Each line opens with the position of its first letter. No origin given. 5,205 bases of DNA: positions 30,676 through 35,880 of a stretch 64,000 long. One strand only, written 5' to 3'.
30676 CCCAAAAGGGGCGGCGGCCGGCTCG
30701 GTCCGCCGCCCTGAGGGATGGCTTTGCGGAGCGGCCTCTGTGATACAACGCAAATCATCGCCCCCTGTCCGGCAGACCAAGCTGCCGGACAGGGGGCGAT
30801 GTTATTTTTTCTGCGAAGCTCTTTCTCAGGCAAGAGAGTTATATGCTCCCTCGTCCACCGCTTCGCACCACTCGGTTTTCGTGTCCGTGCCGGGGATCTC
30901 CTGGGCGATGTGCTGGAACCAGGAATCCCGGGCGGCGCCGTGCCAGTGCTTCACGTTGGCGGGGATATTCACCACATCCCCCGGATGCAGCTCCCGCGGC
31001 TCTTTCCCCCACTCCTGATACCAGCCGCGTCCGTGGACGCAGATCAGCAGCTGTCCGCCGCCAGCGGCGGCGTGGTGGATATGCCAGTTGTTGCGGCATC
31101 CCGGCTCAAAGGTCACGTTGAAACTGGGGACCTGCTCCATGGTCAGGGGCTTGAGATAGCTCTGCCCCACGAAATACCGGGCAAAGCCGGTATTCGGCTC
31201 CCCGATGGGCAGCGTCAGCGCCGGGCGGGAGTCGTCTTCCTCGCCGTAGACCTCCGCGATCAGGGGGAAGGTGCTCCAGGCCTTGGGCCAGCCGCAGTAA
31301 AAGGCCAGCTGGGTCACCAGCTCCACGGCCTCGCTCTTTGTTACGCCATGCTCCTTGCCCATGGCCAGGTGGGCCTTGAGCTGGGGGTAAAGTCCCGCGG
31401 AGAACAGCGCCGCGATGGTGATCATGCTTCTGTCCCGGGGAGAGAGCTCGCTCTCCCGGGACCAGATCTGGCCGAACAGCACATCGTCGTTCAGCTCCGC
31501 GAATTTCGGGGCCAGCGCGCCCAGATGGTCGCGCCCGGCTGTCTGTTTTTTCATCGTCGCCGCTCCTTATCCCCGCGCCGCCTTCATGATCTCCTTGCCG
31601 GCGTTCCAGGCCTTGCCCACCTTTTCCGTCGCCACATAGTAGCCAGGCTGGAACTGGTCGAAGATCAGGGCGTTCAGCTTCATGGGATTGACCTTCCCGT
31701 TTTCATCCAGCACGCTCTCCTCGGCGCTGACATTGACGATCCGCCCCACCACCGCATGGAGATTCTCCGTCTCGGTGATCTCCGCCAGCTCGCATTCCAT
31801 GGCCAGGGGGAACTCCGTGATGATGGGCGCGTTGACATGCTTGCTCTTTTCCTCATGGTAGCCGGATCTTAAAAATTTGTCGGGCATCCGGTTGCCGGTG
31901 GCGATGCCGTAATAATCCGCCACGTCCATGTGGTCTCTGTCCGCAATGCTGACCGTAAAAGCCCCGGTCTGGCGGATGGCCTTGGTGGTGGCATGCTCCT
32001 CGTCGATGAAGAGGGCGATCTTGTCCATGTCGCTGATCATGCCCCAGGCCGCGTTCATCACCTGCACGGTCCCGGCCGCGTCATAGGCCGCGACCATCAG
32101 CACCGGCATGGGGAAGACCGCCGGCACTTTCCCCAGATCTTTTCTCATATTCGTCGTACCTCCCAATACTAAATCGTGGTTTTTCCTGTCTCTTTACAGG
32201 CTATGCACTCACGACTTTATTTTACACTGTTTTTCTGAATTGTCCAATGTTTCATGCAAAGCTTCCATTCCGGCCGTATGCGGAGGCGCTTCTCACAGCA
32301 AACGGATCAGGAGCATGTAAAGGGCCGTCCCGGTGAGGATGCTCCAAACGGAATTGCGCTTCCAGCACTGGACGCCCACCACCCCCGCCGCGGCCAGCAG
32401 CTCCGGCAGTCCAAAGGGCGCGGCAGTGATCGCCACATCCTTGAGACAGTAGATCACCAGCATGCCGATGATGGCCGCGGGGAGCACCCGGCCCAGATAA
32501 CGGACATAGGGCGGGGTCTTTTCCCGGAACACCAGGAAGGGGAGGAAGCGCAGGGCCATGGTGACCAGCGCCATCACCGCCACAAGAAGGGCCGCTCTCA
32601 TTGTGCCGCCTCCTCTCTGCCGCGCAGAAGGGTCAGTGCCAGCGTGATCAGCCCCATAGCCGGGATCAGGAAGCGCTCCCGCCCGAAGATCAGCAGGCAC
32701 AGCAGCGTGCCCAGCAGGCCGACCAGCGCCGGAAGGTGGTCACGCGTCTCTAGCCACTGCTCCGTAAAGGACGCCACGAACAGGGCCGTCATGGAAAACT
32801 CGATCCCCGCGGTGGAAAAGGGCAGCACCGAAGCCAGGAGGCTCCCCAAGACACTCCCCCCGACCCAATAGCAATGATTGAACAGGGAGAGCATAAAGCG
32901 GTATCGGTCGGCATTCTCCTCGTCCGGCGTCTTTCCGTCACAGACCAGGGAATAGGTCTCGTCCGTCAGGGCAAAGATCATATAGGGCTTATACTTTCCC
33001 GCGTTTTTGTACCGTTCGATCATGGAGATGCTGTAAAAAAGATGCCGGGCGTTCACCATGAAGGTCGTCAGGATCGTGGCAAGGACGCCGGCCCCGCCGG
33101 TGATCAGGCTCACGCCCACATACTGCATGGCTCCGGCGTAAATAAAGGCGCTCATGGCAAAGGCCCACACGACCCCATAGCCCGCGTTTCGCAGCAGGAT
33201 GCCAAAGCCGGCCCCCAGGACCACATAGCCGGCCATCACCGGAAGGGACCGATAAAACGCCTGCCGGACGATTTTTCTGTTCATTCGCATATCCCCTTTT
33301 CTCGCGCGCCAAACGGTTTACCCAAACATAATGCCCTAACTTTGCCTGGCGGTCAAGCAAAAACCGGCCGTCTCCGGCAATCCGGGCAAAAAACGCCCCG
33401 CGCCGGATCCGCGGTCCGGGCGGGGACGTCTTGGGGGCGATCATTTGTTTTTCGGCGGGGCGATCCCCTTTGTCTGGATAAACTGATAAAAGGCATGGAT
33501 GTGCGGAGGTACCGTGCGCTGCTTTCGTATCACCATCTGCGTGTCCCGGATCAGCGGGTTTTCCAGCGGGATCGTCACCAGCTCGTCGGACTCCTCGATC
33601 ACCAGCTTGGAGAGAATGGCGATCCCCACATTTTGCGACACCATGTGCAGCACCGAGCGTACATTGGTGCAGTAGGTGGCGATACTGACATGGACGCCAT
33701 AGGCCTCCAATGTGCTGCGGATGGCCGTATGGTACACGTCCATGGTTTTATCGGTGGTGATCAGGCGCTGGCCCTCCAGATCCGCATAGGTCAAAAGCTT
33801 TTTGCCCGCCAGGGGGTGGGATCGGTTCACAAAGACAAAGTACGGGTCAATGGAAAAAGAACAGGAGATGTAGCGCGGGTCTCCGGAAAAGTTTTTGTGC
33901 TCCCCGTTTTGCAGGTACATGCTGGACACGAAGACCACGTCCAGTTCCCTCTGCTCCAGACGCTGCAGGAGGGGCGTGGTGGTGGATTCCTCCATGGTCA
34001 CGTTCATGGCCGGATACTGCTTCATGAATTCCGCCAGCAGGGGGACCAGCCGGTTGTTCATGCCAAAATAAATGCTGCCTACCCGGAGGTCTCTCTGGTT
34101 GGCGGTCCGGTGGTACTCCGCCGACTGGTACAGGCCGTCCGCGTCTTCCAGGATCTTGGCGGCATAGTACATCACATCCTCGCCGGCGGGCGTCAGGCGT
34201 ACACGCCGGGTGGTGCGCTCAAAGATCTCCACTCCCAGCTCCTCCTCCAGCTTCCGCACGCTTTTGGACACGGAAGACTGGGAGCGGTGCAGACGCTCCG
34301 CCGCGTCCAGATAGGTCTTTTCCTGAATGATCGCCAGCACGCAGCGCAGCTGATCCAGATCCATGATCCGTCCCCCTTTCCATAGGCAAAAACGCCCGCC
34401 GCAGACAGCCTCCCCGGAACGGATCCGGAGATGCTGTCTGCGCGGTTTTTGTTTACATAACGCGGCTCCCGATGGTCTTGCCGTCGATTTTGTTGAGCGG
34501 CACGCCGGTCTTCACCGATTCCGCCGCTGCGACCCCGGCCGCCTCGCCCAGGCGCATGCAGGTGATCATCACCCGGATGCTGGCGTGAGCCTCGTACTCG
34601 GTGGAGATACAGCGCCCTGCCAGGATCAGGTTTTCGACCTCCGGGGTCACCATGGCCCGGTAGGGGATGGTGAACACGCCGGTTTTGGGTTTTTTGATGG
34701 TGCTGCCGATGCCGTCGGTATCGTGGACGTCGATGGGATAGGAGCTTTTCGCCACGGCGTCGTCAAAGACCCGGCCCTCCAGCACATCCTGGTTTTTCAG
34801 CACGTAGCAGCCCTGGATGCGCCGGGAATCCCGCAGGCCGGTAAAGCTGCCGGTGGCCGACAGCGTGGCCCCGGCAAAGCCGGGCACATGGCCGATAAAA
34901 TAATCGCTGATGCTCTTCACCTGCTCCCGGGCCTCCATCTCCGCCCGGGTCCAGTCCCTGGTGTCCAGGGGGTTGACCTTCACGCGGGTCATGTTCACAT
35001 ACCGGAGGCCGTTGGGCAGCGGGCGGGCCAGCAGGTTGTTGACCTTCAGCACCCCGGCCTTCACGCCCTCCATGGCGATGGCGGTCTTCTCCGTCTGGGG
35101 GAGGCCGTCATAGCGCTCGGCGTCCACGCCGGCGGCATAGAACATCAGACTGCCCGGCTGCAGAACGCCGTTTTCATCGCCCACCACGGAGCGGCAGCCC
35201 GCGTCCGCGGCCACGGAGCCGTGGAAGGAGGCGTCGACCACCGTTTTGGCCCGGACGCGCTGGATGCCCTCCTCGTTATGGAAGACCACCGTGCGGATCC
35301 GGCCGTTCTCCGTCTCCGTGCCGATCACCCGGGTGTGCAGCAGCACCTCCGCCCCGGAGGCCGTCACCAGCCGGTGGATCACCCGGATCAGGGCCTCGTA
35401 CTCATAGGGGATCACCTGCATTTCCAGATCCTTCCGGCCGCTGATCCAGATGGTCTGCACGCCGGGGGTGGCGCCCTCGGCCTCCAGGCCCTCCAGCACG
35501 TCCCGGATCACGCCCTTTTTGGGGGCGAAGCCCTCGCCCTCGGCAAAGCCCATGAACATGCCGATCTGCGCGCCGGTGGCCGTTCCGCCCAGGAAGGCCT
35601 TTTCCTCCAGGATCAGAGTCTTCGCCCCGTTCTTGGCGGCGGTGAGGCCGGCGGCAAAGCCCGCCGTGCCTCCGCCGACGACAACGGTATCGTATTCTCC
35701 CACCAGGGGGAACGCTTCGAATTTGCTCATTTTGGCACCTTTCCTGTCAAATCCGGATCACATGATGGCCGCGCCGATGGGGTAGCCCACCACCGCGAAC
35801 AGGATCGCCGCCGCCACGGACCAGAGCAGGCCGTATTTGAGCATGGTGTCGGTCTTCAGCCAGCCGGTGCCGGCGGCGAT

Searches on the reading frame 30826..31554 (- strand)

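Call 83: search_protein_families(library=pfam, proteins=[window:30826-31554:-])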
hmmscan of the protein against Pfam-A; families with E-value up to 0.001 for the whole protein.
window:30826-31554:- (242 aa): 3 families
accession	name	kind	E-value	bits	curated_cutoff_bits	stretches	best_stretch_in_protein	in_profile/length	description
PF02627.25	CMD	-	7.9e-18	64.7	23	1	16-98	1-81/84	Carboxymuconolactone decarboxylase family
PF07883.17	Cupin_2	-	7.8e-08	32.4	27.2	1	147-208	3-59/70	Cupin domain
PF12852.13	Cupin_6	-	0.00079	19.7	26.7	0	148-210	17-79/183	Cupin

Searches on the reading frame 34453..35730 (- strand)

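Call 83: search_protein_families(library=pfam, proteins=[window:34453-35730:-])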
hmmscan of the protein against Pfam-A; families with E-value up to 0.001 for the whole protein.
window:34453-35730:- (425 aa): 8 families
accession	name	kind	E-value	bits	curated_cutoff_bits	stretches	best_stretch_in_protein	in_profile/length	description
PF12831.13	FAD_oxidored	-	1.4e-100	337.9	27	1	14-420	1-412/416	FAD dependent oxidoreductase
PF01266.30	DAO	-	4e-08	33.6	27.9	1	14-63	1-50/353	FAD dependent oxidoreductase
PF00890.30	FAD_binding_2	-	6.4e-08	32.6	20.4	1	14-60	1-47/414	FAD binding domain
PF07992.20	Pyr_redox_2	-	5.7e-05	23.1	26.1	1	13-58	1-42/291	Pyridine nucleotide-disulphide oxidoreductase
PF13450.12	NAD_binding_8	-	0.00011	22.8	21.9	1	17-54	1-38/68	NAD(P)-binding Rossmann-like domain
PF01946.23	Thi4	-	0.0002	21.1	26.2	1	11-54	16-61/235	Thi4 family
PF01134.28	GIDA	-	0.00045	19.8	22.1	1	14-44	1-31/391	Glucose inhibited division protein A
PF01494.25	FAD_binding_3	-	0.00051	19.8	22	0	12-44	1-33/349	FAD binding domain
